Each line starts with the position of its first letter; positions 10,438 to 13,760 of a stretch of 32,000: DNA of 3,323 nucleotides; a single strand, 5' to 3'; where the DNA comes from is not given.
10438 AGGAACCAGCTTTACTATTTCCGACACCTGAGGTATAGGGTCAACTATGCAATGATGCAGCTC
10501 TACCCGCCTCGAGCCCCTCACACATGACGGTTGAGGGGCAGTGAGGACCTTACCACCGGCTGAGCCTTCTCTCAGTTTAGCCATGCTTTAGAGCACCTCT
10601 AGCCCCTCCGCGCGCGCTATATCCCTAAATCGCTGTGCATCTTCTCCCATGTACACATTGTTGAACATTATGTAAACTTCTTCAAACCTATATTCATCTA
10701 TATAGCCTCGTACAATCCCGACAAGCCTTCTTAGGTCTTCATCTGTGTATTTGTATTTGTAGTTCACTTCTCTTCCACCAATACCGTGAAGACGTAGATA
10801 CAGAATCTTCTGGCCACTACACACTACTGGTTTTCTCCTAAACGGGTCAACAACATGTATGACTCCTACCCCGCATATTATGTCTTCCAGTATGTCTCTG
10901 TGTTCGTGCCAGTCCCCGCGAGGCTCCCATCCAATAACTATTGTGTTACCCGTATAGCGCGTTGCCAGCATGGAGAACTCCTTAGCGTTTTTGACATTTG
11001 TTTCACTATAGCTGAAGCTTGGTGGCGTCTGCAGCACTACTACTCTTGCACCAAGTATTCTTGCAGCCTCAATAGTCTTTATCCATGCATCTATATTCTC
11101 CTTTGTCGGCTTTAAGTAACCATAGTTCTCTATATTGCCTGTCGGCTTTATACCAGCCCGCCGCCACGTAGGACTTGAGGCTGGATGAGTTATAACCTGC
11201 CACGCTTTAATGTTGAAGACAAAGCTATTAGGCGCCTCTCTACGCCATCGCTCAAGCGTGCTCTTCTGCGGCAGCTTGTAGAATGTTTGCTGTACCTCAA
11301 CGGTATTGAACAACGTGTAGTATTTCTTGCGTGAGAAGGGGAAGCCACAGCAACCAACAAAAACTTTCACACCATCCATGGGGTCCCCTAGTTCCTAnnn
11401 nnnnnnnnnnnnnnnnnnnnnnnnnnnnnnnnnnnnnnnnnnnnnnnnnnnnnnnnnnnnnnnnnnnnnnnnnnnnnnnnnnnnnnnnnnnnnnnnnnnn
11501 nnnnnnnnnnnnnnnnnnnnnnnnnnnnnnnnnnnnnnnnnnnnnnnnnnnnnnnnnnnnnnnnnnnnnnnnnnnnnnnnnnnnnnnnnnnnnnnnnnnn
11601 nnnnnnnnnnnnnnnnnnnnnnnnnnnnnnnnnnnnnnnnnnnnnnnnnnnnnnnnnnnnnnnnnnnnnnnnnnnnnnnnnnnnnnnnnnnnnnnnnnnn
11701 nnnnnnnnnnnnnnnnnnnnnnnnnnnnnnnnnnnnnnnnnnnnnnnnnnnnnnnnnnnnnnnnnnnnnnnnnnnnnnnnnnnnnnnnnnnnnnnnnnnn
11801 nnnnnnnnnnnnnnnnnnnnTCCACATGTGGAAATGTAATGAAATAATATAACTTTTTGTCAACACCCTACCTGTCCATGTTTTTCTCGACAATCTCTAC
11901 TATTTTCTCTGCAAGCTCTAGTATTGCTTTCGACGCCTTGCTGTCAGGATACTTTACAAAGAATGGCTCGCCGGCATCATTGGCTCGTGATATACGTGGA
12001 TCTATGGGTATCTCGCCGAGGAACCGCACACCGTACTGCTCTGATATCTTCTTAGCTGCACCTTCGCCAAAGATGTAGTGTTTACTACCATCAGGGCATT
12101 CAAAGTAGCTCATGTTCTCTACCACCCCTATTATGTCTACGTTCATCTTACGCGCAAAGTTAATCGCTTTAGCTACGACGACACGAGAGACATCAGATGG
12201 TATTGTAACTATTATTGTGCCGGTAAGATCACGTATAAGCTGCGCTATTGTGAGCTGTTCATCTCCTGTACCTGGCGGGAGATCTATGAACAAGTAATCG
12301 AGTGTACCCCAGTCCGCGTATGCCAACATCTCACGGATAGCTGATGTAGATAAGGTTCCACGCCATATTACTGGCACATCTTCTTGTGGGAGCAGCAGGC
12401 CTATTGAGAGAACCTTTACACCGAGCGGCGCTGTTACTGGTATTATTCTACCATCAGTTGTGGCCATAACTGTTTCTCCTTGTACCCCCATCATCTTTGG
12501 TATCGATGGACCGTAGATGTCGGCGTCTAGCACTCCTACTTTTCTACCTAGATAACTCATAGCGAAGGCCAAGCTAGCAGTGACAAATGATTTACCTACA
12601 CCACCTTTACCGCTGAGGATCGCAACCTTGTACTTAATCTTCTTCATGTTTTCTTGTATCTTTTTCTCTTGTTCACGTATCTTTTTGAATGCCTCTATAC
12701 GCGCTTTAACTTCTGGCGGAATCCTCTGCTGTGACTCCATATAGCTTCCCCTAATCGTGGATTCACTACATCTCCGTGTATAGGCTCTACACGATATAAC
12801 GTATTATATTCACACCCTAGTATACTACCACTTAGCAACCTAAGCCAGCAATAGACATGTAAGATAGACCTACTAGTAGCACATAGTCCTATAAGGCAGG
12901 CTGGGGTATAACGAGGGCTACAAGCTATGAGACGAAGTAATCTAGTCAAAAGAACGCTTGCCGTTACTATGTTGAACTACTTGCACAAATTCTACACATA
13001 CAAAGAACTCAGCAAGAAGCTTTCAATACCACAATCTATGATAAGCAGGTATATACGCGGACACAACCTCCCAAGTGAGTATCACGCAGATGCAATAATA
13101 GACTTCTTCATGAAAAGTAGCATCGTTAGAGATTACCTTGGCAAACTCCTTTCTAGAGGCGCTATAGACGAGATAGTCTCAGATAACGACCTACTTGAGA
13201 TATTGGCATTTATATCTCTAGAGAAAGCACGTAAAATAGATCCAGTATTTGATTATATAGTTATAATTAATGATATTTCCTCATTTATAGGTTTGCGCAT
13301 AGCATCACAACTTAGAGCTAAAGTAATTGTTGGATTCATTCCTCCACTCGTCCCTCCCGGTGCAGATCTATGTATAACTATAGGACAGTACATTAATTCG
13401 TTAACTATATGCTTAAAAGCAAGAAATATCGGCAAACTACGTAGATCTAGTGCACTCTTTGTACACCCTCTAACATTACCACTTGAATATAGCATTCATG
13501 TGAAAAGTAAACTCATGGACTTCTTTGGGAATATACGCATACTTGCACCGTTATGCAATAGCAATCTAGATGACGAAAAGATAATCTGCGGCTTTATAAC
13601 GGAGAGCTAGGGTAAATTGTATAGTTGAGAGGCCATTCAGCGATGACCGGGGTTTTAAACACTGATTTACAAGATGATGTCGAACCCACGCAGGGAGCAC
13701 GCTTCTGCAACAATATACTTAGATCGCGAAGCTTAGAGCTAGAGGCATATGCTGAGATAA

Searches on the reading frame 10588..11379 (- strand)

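Call 15: search_protein_families(library=ncbifam, proteins=[window:10588-11379:-], max_evalue=0.00001)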
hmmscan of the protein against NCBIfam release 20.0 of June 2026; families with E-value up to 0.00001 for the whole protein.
window:10588-11379:- (263 aa): 1 family
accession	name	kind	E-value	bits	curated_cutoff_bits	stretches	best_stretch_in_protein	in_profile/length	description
NF007637.0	PRK10302.1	equivalog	1.4e-06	27.7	412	1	18-68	23-73/272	hypothetical protein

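Call 26: search_protein_families(library=pfam, proteins=[window:10588-11379:-], max_evalue=0.01)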
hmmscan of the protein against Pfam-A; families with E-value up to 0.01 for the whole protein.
window:10588-11379:- (263 aa): 1 family
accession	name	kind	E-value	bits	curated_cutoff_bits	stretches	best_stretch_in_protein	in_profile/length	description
PF01904.24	DUF72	-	1.1e-34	120.8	25.3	1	19-253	13-213/217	Protein of unknown function DUF72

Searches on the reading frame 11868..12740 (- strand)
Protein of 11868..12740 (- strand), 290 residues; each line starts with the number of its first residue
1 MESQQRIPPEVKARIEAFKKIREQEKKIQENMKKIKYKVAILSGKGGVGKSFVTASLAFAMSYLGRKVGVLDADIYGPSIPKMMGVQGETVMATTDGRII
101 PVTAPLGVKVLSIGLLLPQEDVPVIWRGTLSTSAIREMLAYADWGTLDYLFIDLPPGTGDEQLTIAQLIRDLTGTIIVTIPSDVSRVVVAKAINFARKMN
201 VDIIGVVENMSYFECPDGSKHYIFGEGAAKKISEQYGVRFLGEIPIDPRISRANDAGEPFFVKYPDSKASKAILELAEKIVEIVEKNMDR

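Call 15: search_protein_families(library=ncbifam, proteins=[window:11868-12740:-], max_evalue=0.00001)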
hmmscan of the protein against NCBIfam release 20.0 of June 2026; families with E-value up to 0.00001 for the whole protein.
window:11868-12740:- (290 aa): 13 families
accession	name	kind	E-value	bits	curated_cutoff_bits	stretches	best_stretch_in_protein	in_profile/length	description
NF041136.1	MrpORP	equivalog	8.1e-92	308.3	450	1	32-286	1-254/365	iron-sulfur cluster carrier protein MrpORP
NF008669.0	PRK11670.1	equivalog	1.4e-68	231.4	348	1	27-281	98-350/369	iron-sulfur cluster carrier protein ApbC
TIGR01969.1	minD_arch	subfamily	1.1e-25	90.3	201.75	1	39-285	3-235/251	cell division ATPase MinD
TIGR01968.1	minD_bact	equivalog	7.9e-12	45.1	212.9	1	39-280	4-236/261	septum site-determining protein MinD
TIGR01007.1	eps_fam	subfamily_domain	1.3e-08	34.6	108.05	1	26-210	8-189/204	polysaccharide biosynthesis tyrosine autokinase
NF047398.1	AAA_KGGVGR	domain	1.5e-07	32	90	1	39-88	5-54/190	KGGVGR-motif variant AAA ATPase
TIGR03371.1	cellulose_yhjQ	equivalog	3.1e-07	30.1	157.85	0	39-75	4-40/246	cellulose biosynthesis protein BcsQ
TIGR03815.1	CpaE_hom_Actino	equivalog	6.7e-07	28.7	154.45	0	38-269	113-325/340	septum site-determining protein Ssd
TIGR02016.1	BchX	equivalog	8.2e-07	28.6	331.2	0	42-254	5-223/296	chlorophyllide a reductase iron protein subunit X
TIGR03018.1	pepcterm_TyrKin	hypoth_equivalog_domain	1.4e-06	27.8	230.65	1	13-90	10-90/207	XrtA-associated tyrosine autokinase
NF008079.0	PRK10818.1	equivalog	5.1e-06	26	508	0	39-90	5-56/270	septum site-determining protein MinD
NF041546.1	ParA_partition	equivalog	5.9e-06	26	180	0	39-74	2-37/203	ParA family partition ATPase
NF033200.1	F430_CfbC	exception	6.5e-06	25.7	402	0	39-93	3-57/260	Ni-sirohydrochlorin a,c-diamide reductive cyclase ATP-dependent reductase subunit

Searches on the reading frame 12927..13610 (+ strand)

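Call 15: search_protein_families(library=ncbifam, proteins=[window:12927-13610:+], max_evalue=0.00001)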
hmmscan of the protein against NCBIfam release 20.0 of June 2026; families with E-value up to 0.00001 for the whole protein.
window:12927-13610:+ (227 aa): 1 family
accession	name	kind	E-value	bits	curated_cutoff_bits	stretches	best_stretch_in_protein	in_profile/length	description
NF006328.0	PRK08558.1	equivalog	1.1e-14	54.6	184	1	1-133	1-137/238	adenine phosphoribosyltransferase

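Call 26: search_protein_families(library=pfam, proteins=[window:12927-13610:+], max_evalue=0.01)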
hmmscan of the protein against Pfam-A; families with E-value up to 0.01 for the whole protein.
window:12927-13610:+ (227 aa): 2 families
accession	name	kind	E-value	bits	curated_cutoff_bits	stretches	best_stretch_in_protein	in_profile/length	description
PF01381.28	HTH_3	-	1.6e-05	25.3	23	1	23-61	10-48/55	Helix-turn-helix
PF17277.7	DUF5342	-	0.0096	16.7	25.9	0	22-63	4-45/69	Family of unknown function (DUF5342)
